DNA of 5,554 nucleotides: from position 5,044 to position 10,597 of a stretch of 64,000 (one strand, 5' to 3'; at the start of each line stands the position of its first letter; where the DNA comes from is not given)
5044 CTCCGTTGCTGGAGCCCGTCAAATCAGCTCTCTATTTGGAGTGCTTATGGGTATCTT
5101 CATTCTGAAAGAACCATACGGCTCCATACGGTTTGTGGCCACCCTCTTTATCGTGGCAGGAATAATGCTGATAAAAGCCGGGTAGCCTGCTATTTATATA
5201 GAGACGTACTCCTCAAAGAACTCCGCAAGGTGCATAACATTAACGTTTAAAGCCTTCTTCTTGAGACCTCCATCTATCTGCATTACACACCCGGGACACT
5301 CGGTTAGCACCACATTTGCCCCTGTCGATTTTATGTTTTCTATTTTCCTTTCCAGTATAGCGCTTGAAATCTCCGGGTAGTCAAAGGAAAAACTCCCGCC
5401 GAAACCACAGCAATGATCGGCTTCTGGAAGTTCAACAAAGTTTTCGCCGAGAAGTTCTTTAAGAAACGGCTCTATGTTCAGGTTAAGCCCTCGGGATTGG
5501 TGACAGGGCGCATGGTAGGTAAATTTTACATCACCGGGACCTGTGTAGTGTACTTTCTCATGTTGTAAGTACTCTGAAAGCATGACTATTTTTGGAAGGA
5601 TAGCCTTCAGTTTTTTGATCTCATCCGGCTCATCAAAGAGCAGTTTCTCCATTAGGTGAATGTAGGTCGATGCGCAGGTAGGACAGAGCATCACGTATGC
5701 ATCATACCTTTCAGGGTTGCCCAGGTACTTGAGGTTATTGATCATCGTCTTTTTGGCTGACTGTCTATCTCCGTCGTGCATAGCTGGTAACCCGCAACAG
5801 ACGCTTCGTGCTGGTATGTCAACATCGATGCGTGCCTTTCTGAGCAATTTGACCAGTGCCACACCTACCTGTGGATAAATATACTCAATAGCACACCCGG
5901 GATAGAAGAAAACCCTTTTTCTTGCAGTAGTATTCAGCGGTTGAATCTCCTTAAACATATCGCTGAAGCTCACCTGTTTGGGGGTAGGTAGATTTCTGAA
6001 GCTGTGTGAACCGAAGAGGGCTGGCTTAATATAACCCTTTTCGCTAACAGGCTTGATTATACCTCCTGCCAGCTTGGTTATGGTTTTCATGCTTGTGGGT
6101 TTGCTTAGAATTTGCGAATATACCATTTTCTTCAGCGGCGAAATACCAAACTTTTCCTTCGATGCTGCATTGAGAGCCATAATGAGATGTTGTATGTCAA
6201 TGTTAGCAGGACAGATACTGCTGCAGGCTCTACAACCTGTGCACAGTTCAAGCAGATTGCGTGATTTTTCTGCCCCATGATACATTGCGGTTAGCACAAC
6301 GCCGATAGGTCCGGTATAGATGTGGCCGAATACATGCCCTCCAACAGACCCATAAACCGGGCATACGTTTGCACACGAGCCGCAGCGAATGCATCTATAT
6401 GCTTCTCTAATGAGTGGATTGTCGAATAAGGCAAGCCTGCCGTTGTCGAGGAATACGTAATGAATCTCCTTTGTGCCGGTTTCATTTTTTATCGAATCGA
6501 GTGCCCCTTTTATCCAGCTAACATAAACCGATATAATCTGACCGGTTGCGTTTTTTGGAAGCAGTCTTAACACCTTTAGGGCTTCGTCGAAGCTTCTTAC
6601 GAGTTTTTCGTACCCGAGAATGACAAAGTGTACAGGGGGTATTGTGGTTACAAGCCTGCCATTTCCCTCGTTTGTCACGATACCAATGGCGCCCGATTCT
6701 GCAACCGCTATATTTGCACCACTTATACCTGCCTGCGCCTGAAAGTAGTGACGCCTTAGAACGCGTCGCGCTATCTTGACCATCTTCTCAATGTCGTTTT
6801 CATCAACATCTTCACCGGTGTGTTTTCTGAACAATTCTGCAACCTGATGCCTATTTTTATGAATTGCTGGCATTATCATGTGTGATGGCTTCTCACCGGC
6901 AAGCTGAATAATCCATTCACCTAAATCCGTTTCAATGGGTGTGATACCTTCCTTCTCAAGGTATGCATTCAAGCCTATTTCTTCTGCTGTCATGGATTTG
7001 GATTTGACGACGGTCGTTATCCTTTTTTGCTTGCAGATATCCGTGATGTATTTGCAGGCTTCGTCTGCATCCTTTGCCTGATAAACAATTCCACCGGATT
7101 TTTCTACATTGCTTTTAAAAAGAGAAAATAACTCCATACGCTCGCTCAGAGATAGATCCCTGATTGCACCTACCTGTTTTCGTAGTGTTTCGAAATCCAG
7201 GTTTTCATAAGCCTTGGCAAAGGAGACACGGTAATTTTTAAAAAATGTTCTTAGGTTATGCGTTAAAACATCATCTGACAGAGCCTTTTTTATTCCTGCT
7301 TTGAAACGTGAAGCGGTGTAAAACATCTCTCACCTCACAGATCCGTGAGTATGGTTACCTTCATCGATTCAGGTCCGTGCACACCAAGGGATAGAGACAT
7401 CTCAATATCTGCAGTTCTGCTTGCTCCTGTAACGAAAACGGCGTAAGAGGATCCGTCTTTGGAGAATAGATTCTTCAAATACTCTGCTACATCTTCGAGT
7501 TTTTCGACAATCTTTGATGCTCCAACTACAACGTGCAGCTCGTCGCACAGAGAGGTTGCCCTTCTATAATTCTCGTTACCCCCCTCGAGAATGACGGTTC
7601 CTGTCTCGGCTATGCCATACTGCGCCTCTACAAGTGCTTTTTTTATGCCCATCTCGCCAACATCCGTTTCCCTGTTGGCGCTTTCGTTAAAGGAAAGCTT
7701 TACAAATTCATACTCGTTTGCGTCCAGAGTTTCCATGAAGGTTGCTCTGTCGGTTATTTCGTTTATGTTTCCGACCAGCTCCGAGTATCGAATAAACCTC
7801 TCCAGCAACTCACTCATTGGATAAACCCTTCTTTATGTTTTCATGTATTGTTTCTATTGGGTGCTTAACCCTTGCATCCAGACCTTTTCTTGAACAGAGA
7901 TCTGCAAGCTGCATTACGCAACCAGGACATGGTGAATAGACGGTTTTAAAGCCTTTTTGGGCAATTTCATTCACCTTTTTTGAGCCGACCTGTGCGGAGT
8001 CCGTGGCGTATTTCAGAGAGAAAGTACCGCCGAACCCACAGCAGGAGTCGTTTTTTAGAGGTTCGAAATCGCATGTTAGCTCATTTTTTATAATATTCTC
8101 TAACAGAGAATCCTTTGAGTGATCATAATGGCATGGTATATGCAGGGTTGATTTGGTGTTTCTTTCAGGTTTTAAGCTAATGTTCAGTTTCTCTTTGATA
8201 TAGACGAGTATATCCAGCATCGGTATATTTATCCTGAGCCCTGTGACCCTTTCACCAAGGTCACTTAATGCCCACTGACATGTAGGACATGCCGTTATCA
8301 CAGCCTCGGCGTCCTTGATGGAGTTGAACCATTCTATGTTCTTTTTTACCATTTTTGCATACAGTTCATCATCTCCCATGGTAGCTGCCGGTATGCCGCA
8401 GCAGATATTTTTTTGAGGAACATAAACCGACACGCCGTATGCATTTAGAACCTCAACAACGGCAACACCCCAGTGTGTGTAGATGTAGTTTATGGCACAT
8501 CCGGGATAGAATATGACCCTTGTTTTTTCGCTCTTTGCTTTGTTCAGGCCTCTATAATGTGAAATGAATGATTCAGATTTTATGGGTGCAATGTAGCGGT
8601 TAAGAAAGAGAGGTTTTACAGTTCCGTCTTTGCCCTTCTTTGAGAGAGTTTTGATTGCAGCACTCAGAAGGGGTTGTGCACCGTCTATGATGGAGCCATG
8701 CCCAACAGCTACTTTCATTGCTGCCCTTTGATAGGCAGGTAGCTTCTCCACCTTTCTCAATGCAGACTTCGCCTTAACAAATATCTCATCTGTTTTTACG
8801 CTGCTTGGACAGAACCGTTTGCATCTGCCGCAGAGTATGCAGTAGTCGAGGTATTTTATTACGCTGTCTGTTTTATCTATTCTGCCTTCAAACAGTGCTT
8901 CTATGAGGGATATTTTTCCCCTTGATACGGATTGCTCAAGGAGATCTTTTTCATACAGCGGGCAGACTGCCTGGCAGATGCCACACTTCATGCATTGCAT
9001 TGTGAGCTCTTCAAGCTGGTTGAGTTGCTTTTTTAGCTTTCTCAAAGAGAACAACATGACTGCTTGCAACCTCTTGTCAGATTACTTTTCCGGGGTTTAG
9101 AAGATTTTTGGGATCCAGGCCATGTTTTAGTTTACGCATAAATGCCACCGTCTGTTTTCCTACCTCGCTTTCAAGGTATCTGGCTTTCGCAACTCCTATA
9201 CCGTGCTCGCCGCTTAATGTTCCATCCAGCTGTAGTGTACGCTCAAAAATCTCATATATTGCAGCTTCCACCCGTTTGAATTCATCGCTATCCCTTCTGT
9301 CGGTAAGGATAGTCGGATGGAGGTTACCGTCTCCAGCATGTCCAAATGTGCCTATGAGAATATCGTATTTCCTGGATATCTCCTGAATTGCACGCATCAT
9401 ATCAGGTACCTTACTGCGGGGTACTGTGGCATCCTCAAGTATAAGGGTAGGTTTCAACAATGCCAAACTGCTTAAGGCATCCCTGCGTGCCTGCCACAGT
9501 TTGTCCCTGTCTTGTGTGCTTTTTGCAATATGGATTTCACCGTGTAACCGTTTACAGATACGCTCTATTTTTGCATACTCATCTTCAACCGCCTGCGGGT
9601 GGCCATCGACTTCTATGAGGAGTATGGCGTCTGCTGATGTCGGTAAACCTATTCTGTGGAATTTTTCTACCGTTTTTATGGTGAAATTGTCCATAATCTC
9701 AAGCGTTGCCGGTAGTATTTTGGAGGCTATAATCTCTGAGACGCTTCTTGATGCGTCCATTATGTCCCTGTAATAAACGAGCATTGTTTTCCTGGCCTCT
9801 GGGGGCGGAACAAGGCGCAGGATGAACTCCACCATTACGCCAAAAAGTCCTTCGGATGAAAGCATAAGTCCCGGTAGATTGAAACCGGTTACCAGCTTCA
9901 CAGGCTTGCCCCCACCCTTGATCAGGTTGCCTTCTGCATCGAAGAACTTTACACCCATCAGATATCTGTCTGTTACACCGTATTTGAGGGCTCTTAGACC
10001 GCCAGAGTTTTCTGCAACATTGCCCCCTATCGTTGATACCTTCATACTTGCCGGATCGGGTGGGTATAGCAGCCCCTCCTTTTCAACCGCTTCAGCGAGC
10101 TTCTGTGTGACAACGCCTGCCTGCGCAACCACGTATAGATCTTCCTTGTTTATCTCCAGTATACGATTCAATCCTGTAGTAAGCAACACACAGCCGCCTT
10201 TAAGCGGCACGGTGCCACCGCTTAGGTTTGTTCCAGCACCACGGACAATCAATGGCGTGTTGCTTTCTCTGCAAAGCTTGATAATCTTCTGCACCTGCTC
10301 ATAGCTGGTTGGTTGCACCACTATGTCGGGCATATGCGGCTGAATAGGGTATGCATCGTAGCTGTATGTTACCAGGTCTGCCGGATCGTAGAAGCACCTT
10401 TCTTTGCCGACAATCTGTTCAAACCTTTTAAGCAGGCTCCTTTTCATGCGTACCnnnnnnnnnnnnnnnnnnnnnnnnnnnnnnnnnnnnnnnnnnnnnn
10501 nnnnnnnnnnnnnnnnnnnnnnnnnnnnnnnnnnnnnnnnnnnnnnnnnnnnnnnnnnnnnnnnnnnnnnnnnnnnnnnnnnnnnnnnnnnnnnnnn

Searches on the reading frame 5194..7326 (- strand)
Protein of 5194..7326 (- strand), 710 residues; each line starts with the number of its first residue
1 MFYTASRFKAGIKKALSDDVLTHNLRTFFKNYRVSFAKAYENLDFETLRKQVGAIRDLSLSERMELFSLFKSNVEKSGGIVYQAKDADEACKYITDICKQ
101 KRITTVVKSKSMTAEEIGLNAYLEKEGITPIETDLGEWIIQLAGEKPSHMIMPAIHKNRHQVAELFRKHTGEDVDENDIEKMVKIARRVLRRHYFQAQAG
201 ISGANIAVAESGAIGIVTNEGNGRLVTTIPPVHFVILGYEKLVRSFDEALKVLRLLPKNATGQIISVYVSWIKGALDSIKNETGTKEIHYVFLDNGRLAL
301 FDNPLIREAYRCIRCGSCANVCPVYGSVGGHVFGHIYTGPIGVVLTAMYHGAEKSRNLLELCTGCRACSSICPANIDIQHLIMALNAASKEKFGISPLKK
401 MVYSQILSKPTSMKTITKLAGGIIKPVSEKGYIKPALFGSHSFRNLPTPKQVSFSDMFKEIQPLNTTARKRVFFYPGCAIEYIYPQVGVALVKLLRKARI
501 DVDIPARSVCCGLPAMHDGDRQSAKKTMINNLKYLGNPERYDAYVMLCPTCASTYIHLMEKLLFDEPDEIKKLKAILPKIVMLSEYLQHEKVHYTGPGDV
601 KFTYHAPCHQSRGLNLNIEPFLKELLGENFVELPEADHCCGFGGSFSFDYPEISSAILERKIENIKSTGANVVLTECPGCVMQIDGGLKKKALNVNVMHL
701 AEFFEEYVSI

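Call 82: search_protein_families(library=pfam, proteins=[window:5194-7326:-], max_evalue=0.00001)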
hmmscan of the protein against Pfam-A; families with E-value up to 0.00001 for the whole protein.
window:5194-7326:- (710 aa): 9 families
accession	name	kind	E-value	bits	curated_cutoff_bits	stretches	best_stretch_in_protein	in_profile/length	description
PF02589.21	LUD_dom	-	2.1e-49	168.3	22.6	1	69-293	3-189/189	LUD domain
PF02754.22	CCG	-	9.4e-34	115.8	20.6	2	603-685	2-85/85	Cysteine-rich domain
PF13183.11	Fer4_8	-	3.4e-14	53.6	27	1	308-376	1-68/68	4Fe-4S dicluster domain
PF00037.32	Fer4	-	2e-08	34.1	21.1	0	311-324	7-20/24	4Fe-4S binding domain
PF12797.12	Fer4_2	-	4.2e-08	33.1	24.5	0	307-324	5-22/22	4Fe-4S binding domain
PF13237.11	Fer4_10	-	1.6e-07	31.6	25.5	1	306-373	3-53/53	4Fe-4S dicluster domain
PF12838.12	Fer4_7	-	1.2e-06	29.3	27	1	311-376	1-52/52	4Fe-4S dicluster domain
PF12837.12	Fer4_6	-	1.6e-06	28.2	25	0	310-324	7-21/24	4Fe-4S binding domain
PF13534.11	Fer4_17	-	7.9e-06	26.8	22.2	1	311-377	1-61/61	4Fe-4S dicluster domain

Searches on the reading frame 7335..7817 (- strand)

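Call 82: search_protein_families(library=pfam, proteins=[window:7335-7817:-], max_evalue=0.00001)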
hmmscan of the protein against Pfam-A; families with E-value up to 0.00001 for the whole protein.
window:7335-7817:- (160 aa): 1 family
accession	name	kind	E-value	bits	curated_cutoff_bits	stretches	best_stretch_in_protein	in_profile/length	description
PF02589.21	LUD_dom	-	3e-22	79.7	22.6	1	28-156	52-188/189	LUD domain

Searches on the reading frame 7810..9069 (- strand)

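Call 82: search_protein_families(library=pfam, proteins=[window:7810-9069:-], max_evalue=0.00001)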
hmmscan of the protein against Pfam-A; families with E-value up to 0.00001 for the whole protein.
window:7810-9069:- (419 aa): 4 families
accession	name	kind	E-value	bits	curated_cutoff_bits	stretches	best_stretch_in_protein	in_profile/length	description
PF02754.22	CCG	-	6.6e-32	109.9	20.6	2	185-268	1-84/85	Cysteine-rich domain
PF13183.11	Fer4_8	-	4.8e-11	43.5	27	1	25-91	4-68/68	4Fe-4S dicluster domain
PF13237.11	Fer4_10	-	8.9e-10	38.8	25.5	0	71-97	3-30/53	4Fe-4S dicluster domain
PF13534.11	Fer4_17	-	5.6e-08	33.6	22.2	1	25-91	1-60/61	4Fe-4S dicluster domain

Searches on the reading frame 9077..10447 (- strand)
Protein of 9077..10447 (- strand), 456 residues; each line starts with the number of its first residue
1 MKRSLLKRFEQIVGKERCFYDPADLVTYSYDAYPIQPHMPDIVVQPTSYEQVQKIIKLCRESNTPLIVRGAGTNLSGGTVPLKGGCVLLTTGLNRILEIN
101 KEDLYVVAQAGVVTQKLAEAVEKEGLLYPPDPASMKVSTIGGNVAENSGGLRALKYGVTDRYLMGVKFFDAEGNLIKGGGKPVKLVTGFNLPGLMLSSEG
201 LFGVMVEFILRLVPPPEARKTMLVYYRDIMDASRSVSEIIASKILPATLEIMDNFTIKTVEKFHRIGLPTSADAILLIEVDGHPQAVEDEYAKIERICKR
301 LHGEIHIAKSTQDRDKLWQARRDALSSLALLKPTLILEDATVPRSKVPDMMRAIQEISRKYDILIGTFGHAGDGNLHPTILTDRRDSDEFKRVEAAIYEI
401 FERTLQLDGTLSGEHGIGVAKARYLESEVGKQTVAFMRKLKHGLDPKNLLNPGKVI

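Call 82: search_protein_families(library=pfam, proteins=[window:9077-10447:-], max_evalue=0.00001)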
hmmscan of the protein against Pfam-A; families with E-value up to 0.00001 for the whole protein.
window:9077-10447:- (456 aa): 2 families
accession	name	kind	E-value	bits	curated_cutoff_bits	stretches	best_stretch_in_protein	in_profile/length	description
PF02913.24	FAD-oxidase_C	-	4.3e-70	236.7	21.2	1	216-455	2-248/248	FAD linked oxidases, C-terminal domain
PF01565.28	FAD_binding_4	-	2.6e-39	134.5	26.4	1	40-177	1-137/139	FAD binding domain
